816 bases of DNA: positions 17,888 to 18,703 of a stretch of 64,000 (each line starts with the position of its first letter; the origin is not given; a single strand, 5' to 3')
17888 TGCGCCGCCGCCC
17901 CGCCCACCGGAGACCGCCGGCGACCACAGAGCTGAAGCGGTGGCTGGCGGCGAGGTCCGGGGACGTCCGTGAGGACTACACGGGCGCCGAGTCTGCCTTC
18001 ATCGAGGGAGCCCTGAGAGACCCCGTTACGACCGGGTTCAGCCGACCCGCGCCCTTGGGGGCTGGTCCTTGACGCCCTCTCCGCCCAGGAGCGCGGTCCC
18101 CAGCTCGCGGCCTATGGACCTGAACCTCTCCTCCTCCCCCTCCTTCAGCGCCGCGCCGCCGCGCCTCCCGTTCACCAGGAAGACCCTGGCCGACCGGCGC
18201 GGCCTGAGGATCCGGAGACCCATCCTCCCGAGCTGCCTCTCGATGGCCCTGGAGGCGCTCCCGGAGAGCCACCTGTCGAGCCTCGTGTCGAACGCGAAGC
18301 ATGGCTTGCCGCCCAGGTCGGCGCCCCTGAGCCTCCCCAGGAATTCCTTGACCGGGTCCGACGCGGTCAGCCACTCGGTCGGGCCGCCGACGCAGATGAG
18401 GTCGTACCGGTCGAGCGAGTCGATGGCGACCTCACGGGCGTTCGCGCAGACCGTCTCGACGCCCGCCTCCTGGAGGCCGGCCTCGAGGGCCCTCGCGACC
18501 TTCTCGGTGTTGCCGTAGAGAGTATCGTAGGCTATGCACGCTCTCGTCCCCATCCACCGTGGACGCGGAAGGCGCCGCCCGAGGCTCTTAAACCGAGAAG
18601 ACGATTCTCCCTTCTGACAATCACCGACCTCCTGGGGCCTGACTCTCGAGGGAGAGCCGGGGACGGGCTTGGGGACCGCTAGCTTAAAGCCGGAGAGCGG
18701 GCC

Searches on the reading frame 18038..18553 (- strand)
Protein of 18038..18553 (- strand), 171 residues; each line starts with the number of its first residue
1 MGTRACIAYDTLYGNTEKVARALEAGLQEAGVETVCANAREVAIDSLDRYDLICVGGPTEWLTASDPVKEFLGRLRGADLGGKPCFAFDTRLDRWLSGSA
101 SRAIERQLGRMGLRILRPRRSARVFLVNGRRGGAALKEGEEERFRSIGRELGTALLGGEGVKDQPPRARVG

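Call 5: search_protein_families(library=pfam, proteins=[window:18038-18553:-], max_evalue=0.01)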
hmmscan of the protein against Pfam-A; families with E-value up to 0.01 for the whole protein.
window:18038-18553:- (171 aa): 3 families
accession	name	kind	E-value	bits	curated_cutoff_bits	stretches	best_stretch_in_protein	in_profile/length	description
PF00258.30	Flavodoxin_1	-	9.4e-09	36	25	1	7-60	1-56/143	Flavodoxin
PF12724.12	Flavodoxin_5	-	3e-07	31.3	27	1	7-88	2-81/145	Flavodoxin domain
PF12641.12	Flavodoxin_3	-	4.9e-06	26.9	27.5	1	6-78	1-69/160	Flavodoxin domain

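Call 9: find_encoding_contigs(protein=window:18038-18553:-, flank=10000, max_places=10)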
Protein window:18038-18553:- (171 aa): 2 contigs read that carry it; 2 places shown.
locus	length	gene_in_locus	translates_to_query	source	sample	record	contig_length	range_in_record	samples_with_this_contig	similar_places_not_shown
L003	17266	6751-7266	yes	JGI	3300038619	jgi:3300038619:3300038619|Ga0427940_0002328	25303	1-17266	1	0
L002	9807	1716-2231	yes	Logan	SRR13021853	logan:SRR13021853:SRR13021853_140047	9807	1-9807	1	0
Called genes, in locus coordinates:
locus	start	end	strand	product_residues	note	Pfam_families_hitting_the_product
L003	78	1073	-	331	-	PF01073:3Beta_HSD, PF01370:Epimerase, PF02719:Polysacc_synt_2, PF04321:RmlD_sub_bind, PF07993:NAD_binding_4, PF08659:KR (weak), PF13460:NAD_binding_10, PF16363:GDP_Man_Dehyd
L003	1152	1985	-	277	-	-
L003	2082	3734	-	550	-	PF02463:SMC_N (weak), PF13175:AAA_15, PF13304:AAA_21 (weak), PF13175:AAA_15, PF13304:AAA_21, PF20469:OLD-like_TOPRIM (weak)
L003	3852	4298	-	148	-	PF26119:DUF8036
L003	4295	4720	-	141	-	PF01022:HTH_5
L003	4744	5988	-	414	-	PF00089:Trypsin, PF13365:Trypsin_2, PF13180:PDZ_2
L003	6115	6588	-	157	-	-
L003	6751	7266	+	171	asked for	PF12641:Flavodoxin_3 (weak), PF12724:Flavodoxin_5 (weak), PF00258:Flavodoxin_1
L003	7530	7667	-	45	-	PF04229:GrpB (weak)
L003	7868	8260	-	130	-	-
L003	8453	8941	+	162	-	PF13302:Acetyltransf_3 (weak), PF13527:Acetyltransf_9 (faint), PF00583:Acetyltransf_1, PF13673:Acetyltransf_10, PF13508:Acetyltransf_7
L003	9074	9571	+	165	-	PF00258:Flavodoxin_1 (weak)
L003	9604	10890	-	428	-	-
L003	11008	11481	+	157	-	PF10604:Polyketide_cyc2, PF08327:AHSA1 (weak)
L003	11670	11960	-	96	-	-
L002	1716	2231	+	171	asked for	PF12641:Flavodoxin_3 (weak), PF12724:Flavodoxin_5 (weak), PF00258:Flavodoxin_1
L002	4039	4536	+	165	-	PF00258:Flavodoxin_1 (weak)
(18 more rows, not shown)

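Call 11: find_homologous_proteins(query=window:18038-18553:-, max_evalue=0.00001)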
Query window:18038-18553:- (171 aa): 628 proteins with E <= 0.00001 among 1098 candidates; the best 120 are listed.
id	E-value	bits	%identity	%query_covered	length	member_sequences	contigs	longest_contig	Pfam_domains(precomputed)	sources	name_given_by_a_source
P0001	2.6e-106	371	100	100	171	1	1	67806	PF12724.13,PF12641.13,PF00258.31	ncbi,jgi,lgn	ncbi:MAG: flavodoxin domain-containing protein [Nitrososphaerales archaeon]|jgi:flavodoxin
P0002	3.9e-85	302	83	100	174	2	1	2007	PF12724.13,PF00258.31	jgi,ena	-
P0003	8.2e-58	213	63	89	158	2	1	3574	PF12724.13,PF12641.13,PF00258.31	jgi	-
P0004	2.0e-57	212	64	89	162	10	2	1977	PF12724.13,PF12641.13,PF00258.31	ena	-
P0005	8.6e-57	210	62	91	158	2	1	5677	PF12724.13,PF12641.13,PF00258.31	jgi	jgi:flavodoxin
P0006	1.2e-56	210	61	92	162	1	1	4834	PF12724.13,PF12641.13,PF00258.31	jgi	jgi:flavodoxin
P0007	2.4e-56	209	64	89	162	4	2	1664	PF12724.13,PF12641.13,PF00258.31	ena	-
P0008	3.5e-56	208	61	91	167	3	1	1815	PF12724.13,PF12641.13,PF00258.31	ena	-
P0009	3.9e-56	208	63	89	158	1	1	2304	PF12724.13,PF12641.13,PF00258.31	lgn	-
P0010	4.4e-56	208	61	89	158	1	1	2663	PF12724.13,PF12641.13,PF00258.31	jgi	-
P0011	7.4e-56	207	62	89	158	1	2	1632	PF12724.13,PF12641.13,PF00258.31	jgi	jgi:flavodoxin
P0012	1.1e-55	206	62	92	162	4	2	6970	PF12724.13,PF12641.13,PF00258.31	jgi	-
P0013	2.6e-55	205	59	90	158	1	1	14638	PF12724.13,PF12641.13,PF00258.31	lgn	-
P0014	3.4e-55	205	62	92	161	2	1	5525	PF12724.13,PF12641.13,PF00258.31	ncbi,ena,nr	ncbi:MAG TPA: flavodoxin domain-containing protein [Nitrososphaerales archaeon]|nr:flavodoxin domain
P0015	5.0e-55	204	60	91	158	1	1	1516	PF12724.13,PF12641.13,PF00258.31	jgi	-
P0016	7.9e-55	204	61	89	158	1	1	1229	PF12724.13,PF12641.13,PF00258.31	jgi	jgi:flavodoxin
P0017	8.1e-55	204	61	89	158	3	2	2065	PF12724.13,PF12641.13,PF00258.31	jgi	jgi:flavodoxin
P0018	1.5e-54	203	60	92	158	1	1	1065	PF12724.13,PF12641.13,PF00258.31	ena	-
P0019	1.6e-54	203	62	89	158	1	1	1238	PF12724.13,PF12641.13,PF00258.31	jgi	-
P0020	4.2e-54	201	61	89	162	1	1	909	PF12724.13,PF12641.13,PF00258.31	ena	-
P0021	4.3e-54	201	61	89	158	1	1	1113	PF12724.13,PF12641.13,PF00258.31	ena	-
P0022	9.2e-54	200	60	89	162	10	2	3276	PF12724.13,PF12641.13,PF00258.31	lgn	-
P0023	1.4e-53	199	60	88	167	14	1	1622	PF12724.13,PF12641.13,PF00258.31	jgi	-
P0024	1.6e-53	199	58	94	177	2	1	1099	PF12724.13,PF12641.13,PF00258.31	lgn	-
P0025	2.0e-53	199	59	91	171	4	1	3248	PF12724.13,PF12641.13,PF00258.31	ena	-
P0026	2.1e-53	199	61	89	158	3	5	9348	PF12724.13,PF12641.13,PF00258.31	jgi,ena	jgi:flavodoxin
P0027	2.3e-53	199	61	88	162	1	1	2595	PF12724.13,PF12641.13,PF00258.31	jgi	jgi:flavodoxin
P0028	2.8e-53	199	61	89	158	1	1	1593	PF12724.13,PF12641.13,PF00258.31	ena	-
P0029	3.5e-53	198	59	89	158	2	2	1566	PF12724.13,PF12641.13,PF00258.31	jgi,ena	-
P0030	4.5e-53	198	60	89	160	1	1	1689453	PF12724.13,PF12641.13,PF00258.31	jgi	-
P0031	4.8e-53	198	59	88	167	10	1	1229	PF12724.13,PF12641.13,PF00258.31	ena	-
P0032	4.8e-53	198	60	89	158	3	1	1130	PF12724.13,PF12641.13,PF00258.31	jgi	jgi:flavodoxin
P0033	4.9e-53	198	58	91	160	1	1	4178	PF12724.13,PF12641.13,PF00258.31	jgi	jgi:flavodoxin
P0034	5.4e-53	198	58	92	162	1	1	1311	PF12724.13,PF12641.13,PF00258.31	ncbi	-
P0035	6.2e-53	197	59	89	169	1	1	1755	PF12724.13,PF12641.13,PF00258.31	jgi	jgi:flavodoxin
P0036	8.6e-53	197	59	92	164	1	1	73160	PF12724.13,PF12641.13,PF00258.31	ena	-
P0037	8.6e-53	197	61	89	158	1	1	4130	PF12724.13,PF12641.13,PF00258.31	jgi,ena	-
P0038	8.9e-53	197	60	89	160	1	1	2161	PF12724.13,PF12641.13,PF00258.31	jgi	-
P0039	9.4e-53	197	59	89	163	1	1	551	PF12724.13,PF12641.13,PF00258.31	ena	-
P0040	9.4e-53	197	59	92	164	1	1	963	PF12724.13,PF12641.13,PF00258.31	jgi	-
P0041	1.1e-52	197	61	88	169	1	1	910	PF12724.13,PF12641.13,PF00258.31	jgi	jgi:flavodoxin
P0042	1.1e-52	197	59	89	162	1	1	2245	PF12724.13,PF12641.13,PF00258.31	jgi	jgi:flavodoxin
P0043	1.4e-52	196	60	89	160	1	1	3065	PF12724.13,PF12641.13,PF00258.31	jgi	-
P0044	1.5e-52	196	59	92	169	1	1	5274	PF12724.13,PF12641.13,PF00258.31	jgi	jgi:flavodoxin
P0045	1.6e-52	196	60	88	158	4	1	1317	PF12724.13,PF12641.13,PF00258.31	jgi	jgi:flavodoxin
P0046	3.0e-52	195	61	89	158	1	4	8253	PF12724.13,PF12641.13,PF00258.31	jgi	jgi:flavodoxin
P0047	3.7e-52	195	58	92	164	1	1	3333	PF12724.13,PF12641.13,PF00258.31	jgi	jgi:flavodoxin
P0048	4.4e-52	195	59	89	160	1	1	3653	PF12724.13,PF12641.13,PF00258.31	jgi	-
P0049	4.8e-52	195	61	88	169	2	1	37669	PF12724.13,PF12641.13,PF00258.31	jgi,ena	-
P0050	5.1e-52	194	59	89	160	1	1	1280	PF12724.13,PF12641.13,PF00258.31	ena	-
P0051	5.3e-52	194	59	89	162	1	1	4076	PF12724.13,PF12641.13,PF00258.31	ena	-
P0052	5.5e-52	194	58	89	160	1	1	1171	PF12724.13,PF12641.13,PF00258.31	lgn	-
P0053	6.1e-52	194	59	89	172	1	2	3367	PF12724.13,PF12641.13,PF00258.31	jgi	-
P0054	6.7e-52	194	60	88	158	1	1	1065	PF12724.13,PF12641.13,PF00258.31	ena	-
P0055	6.7e-52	194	59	89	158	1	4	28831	PF12724.13,PF12641.13,PF00258.31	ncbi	-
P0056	7.2e-52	194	60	89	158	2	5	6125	PF12724.13,PF12641.13,PF00258.31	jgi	jgi:flavodoxin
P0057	7.5e-52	194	59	88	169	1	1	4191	PF12724.13,PF12641.13,PF00258.31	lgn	-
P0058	8.0e-52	194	61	87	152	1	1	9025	PF12724.13,PF12641.13,PF00258.31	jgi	jgi:flavodoxin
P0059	1.0e-51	193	59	89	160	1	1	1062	PF12724.13,PF12641.13,PF00258.31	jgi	-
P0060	1.1e-51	193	59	89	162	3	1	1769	PF12724.13,PF12641.13,PF00258.31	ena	-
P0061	1.1e-51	193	57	92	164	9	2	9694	PF12724.13,PF12641.13,PF00258.31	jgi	jgi:flavodoxin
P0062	1.2e-51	193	60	88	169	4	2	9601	PF12724.13,PF12641.13,PF00258.31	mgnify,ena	mgnify:CR=1 FL=1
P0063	1.4e-51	193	59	89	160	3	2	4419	PF12724.13,PF12641.13,PF00258.31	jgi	-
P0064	1.6e-51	193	59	88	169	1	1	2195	PF12724.13,PF12641.13,PF00258.31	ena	-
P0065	1.8e-51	193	57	90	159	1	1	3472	PF12724.13,PF12641.13,PF00258.31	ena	-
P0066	2.1e-51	192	59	89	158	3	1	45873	PF12724.13,PF12641.13,PF00258.31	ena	-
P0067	2.1e-51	192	59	89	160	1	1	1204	PF12724.13,PF12641.13,PF00258.31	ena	-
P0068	2.2e-51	192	59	89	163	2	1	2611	PF00258.31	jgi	-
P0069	2.4e-51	192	57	92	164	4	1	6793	PF12724.13,PF12641.13,PF00258.31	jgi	-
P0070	2.5e-51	192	58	91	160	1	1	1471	PF12724.13,PF12641.13,PF00258.31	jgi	-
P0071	3.0e-51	192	59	88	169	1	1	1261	PF12724.13,PF12641.13,PF00258.31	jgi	-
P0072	3.5e-51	192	59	88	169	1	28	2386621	PF12724.13,PF00258.31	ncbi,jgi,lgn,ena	jgi:flavodoxin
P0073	3.9e-51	192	58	89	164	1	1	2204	PF12724.13,PF12641.13,PF00258.31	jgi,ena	jgi:flavodoxin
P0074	4.3e-51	191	59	89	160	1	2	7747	PF12724.13,PF12641.13,PF00258.31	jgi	-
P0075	4.4e-51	191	59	89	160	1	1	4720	PF12724.13,PF12641.13,PF00258.31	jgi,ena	-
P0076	5.3e-51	191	58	89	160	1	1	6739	PF12724.13,PF12641.13,PF00258.31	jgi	-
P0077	5.5e-51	191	62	85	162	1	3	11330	PF12724.13,PF12641.13,PF00258.31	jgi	jgi:flavodoxin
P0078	5.6e-51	191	56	92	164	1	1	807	PF12724.13,PF12641.13,PF00258.31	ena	-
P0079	6.4e-51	191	58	89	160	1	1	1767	PF12724.13,PF12641.13,PF00258.31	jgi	jgi:flavodoxin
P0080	8.3e-51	190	58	89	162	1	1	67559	PF12724.13,PF12641.13,PF00258.31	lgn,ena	-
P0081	9.8e-51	190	57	89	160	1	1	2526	PF12724.13,PF12641.13,PF00258.31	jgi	jgi:flavodoxin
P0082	1.0e-50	190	58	89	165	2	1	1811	PF12724.13,PF12641.13,PF00258.31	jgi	-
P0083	1.1e-50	190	60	89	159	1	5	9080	PF12724.13,PF00258.31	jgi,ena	-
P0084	1.1e-50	190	60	89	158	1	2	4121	PF12724.13,PF12641.13,PF00258.31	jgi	jgi:flavodoxin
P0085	1.2e-50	190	57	92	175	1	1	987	PF12724.13,PF12641.13,PF00258.31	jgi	jgi:flavodoxin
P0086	1.2e-50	190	57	92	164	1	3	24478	PF12724.13,PF12641.13,PF00258.31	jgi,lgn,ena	jgi:flavodoxin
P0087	1.2e-50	190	57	87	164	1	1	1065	PF12724.13,PF12641.13,PF00258.31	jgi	jgi:flavodoxin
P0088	1.3e-50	190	57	89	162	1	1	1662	PF12724.13,PF12641.13,PF00258.31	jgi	jgi:flavodoxin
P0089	1.3e-50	190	59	88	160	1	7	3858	PF12724.13,PF12641.13,PF00258.31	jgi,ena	jgi:flavodoxin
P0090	1.3e-50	190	57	89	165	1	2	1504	PF12724.13,PF12641.13,PF00258.31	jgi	-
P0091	1.3e-50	190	58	89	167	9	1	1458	PF12724.13,PF12641.13,PF00258.31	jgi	jgi:flavodoxin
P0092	1.4e-50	190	59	88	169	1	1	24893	PF12724.13,PF12641.13,PF00258.31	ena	-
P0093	1.7e-50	189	59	88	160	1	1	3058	PF12724.13,PF12641.13,PF00258.31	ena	-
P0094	1.9e-50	189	60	88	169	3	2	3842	PF12724.13,PF12641.13,PF00258.31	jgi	jgi:flavodoxin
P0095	2.2e-50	189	59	89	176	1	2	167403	PF12724.13,PF12641.13,PF00258.31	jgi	jgi:flavodoxin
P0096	2.2e-50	189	60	88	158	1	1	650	PF12724.13,PF12641.13,PF00258.31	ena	-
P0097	2.9e-50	189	59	88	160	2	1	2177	PF12724.13,PF12641.13,PF00258.31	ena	-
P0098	3.1e-50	189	55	90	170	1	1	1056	PF12724.13,PF12641.13,PF00258.31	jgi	jgi:flavorubredoxin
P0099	3.5e-50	188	59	88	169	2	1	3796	PF12724.13,PF12641.13,PF00258.31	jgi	-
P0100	3.6e-50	188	61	89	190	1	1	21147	PF12724.13,PF12641.13,PF00258.31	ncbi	-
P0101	4.2e-50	188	59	88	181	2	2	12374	PF12724.13,PF12641.13,PF00258.31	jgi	jgi:flavodoxin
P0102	4.8e-50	188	57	89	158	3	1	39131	PF12724.13,PF12641.13,PF00258.31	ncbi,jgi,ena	ncbi:MAG: flavodoxin domain-containing protein [Candidatus Bathyarchaeia archaeon]|jgi:flavodoxin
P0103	5.2e-50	188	58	90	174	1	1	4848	PF12724.13,PF12641.13,PF00258.31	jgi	jgi:flavorubredoxin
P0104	5.7e-50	188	56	90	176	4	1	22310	PF12724.13,PF12641.13,PF00258.31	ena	-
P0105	6.1e-50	188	58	91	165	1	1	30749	PF12724.13,PF12641.13,PF00258.31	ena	-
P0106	6.3e-50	188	58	89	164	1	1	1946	PF12724.13,PF12641.13,PF00258.31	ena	-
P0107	7.1e-50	187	58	89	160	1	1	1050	PF12724.13,PF00258.31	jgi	-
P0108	8.1e-50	187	56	92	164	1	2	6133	PF12724.13,PF12641.13,PF00258.31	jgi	-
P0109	9.2e-50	187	57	88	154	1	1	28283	PF12724.13,PF12641.13,PF00258.31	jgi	-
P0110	9.3e-50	187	57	88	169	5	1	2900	PF12724.13,PF12641.13,PF00258.31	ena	-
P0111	1.0e-49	187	58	89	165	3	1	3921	PF12724.13,PF00258.31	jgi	jgi:flavodoxin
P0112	1.1e-49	187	59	89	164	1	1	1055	PF12724.13,PF12641.13,PF00258.31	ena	-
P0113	1.1e-49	187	56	88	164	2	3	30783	PF12724.13,PF00258.31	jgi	jgi:flavodoxin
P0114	1.2e-49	187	58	89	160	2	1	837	PF12724.13,PF12641.13,PF00258.31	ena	-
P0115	1.2e-49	187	57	89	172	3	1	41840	PF12724.13,PF12641.13,PF00258.31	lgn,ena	-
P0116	1.3e-49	187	59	88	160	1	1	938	PF12724.13,PF12641.13,PF00258.31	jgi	jgi:flavodoxin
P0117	1.4e-49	187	56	89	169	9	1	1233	PF12724.13,PF12641.13,PF00258.31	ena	-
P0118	1.4e-49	187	57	88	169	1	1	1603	PF12724.13,PF12641.13,PF00258.31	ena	-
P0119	1.6e-49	186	57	89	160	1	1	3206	PF12724.13,PF12641.13,PF00258.31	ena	-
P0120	1.7e-49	186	57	88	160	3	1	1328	PF12724.13,PF12641.13,PF00258.31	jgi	-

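Call 12: find_related_loci(query=window:18038-18553:-, collection=genome_contigs, flank=10000)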
Query window:18038-18553:- (171 aa) in genome_contigs; peptide patterns used: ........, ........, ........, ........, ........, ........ (x = any residue, [..] = any of these).
403 stretches matched a pattern; 106 encode a relative of the query (tblastn E <= 1e-3); the best 80 are kept; 80 distinct loci.
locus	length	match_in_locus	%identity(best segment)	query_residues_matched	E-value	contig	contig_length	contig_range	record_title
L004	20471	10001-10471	52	4-159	5e-50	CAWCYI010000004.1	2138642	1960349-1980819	MAG: uncultured Nitrososphaerota archaeon isolate MFD09222.bin.2.173 genome assembly, contig: contig_60674, whole genome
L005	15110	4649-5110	47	3-155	7e-37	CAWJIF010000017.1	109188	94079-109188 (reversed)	MAG: Candidatus Bathyarchaeota archaeon isolate MFD03726.bin.2.66 genome assembly, contig: contig_89076, whole genome sh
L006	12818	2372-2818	46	4-155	2e-36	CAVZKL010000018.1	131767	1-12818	MAG: Candidatus Bathyarchaeota archaeon isolate MFD04408.bin.2.64 genome assembly, contig: contig_64689, whole genome sh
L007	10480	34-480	46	4-155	5e-36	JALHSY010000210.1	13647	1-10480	MAG: Candidatus Bathyarchaeota archaeon isolate PFL10 seq_3024859, whole genome shotgun sequence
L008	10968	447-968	43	3-160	2e-35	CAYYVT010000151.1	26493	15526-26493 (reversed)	MAG TPA_asm: uncultured Nitrososphaerales archaeon isolate SRP140028_co1_191 genome assembly, contig: k141_1081585, whol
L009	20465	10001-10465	47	4-162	2e-34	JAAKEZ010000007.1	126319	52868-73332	Candidatus Bathyarchaeota archaeon A05DMB-2 NODE_111_length_126319_cov_10.318808, whole genome shotgun sequence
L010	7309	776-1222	45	4-155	3e-34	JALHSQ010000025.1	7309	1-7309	MAG: Candidatus Bathyarchaeota archaeon isolate PFL2 seq_390795, whole genome shotgun sequence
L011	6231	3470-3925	42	1-157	9e-34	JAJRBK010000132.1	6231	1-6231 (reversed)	MAG: Methanobacteriota archaeon isolate OWC_0036 OWC_0036_k121_11317292, whole genome shotgun sequence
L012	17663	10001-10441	43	5-155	1e-30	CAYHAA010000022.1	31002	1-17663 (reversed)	MAG TPA_asm: uncultured archaeon isolate ERP119294_co1_301 genome assembly, contig: NODE_1608_length_31002_cov_70.043203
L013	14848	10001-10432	46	4-152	1e-33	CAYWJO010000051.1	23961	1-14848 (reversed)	MAG TPA_asm: uncultured archaeon isolate SRP214966_co7_247 genome assembly, contig: NODE_1406_length_23961_cov_6.483393,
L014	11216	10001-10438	46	3-152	1e-32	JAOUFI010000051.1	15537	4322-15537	MAG: Candidatus Thorarchaeota archaeon isolate 4_1_July_SF_Bin37 4_1_July_SF_Bin37_scaffold_1657_c1, whole genome shotgu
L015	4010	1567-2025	43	3-159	2e-32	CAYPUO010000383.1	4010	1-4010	MAG TPA_asm: uncultured archaeon isolate SRP323688_co1_182 genome assembly, contig: NODE_29818_length_4010_cov_5.057649,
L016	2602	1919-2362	42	4-155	3e-32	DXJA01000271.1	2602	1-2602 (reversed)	MAG TPA_asm: Candidatus Jordarchaeum madagascariense isolate EB_bin_7 k141_163572, whole genome shotgun sequence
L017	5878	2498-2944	45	4-155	5e-31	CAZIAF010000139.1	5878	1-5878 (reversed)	MAG TPA_asm: uncultured Candidatus Bathyarchaeia archaeon isolate ERP119294_co4_423 genome assembly, contig: NODE_17153_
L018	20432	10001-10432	45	4-152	2e-30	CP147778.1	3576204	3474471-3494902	MAG: Candidatus Freyarchaeota archaeon SRVP19_Freyarchaeia-1 chromosome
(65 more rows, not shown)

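Call 16: find_encoding_contigs(protein=P0002, flank=10000, max_places=6)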
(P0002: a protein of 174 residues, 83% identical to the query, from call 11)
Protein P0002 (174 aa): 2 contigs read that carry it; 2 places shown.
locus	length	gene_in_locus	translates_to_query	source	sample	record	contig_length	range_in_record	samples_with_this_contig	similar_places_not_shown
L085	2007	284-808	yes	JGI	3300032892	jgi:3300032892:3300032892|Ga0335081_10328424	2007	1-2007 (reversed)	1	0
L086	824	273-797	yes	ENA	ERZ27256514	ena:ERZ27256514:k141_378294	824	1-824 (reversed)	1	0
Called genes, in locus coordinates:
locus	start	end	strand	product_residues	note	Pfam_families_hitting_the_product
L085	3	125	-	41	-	?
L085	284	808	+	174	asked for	PF12724:Flavodoxin_5 (weak), PF00258:Flavodoxin_1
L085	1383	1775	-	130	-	-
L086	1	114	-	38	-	?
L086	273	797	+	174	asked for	PF12724:Flavodoxin_5 (weak), PF00258:Flavodoxin_1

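Call 35: search_protein_families(library=ncbifam, proteins=[window:18038-18553:-], max_evalue=0.01)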
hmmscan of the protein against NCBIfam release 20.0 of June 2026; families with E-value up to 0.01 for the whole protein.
window:18038-18553:- (171 aa): 11 families
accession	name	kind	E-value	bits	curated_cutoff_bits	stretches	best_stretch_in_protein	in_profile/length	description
TIGR01753.1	flav_short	equivalog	7.9e-10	39.4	123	1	6-116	2-114/140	flavodoxin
NF005216.0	PRK06703.1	subfamily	5.8e-07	29.7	127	1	4-66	3-64/151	flavodoxin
TIGR01754.1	flav_RNR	hypoth_equivalog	3.7e-06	26.9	163.8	1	4-73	2-75/140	putative ribonucleotide reductase-associated flavodoxin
NF006747.0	PRK09271.1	equivalog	0.00013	21.7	104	1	5-72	3-75/160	flavodoxin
NF045594.1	flavodox_BilS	equivalog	0.00021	21.2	155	1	7-78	3-69/160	flavodoxin family protein BilS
NF006739.0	PRK09267.1-5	subfamily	0.00057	19.7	175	1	6-84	5-82/168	flavodoxin FldA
NF004049.0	PRK05568.1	equivalog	0.00066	20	206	1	7-59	6-58/142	flavodoxin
TIGR01752.1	flav_long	equivalog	0.0035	16.9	146.75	1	6-84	3-80/167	flavodoxin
NF006738.0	PRK09267.1-4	equivalog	0.0044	16.6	172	1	6-64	4-59/171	flavodoxin FldA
NF038196.1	ferrodoxin_EFR1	subfamily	0.0065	16.5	75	1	11-114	5-101/242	EFR1 family ferrodoxin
NF005501.0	PRK07116.1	subfamily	0.0066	15.9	198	0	44-90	72-115/161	flavodoxin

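Call 36: search_solved_structures(query=window:18038-18553:-, max_evalue=0.01, show_alignments=2)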
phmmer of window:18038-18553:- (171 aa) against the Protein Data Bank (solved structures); distinct sequences matched with E-value up to 0.01: 10.
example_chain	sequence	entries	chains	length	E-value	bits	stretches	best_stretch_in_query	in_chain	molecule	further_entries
5wid_A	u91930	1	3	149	0.00011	25.7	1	4-118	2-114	Flavodoxin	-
4heq_A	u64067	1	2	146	0.00065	23.1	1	4-61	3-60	Flavodoxin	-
1j9e_A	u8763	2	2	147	0.00074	23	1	4-117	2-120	FLAVODOXIN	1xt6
3kap_A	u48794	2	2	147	0.00087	22.7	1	5-90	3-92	Flavodoxin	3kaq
2q9u_A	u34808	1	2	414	0.0014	22.1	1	5-89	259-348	A-type flavoprotein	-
1akw_A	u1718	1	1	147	0.0031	20.9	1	4-117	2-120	FLAVODOXIN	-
1fld_A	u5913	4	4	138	0.0056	20.1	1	8-110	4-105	FLAVODOXIN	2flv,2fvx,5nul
2ark_A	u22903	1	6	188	0.0059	20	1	5-151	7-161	Flavodoxin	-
1azl_A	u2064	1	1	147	0.0071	19.8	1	4-117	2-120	FLAVODOXIN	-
2ohh_A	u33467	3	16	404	0.0083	19.5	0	4-78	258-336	Type A flavoprotein fprA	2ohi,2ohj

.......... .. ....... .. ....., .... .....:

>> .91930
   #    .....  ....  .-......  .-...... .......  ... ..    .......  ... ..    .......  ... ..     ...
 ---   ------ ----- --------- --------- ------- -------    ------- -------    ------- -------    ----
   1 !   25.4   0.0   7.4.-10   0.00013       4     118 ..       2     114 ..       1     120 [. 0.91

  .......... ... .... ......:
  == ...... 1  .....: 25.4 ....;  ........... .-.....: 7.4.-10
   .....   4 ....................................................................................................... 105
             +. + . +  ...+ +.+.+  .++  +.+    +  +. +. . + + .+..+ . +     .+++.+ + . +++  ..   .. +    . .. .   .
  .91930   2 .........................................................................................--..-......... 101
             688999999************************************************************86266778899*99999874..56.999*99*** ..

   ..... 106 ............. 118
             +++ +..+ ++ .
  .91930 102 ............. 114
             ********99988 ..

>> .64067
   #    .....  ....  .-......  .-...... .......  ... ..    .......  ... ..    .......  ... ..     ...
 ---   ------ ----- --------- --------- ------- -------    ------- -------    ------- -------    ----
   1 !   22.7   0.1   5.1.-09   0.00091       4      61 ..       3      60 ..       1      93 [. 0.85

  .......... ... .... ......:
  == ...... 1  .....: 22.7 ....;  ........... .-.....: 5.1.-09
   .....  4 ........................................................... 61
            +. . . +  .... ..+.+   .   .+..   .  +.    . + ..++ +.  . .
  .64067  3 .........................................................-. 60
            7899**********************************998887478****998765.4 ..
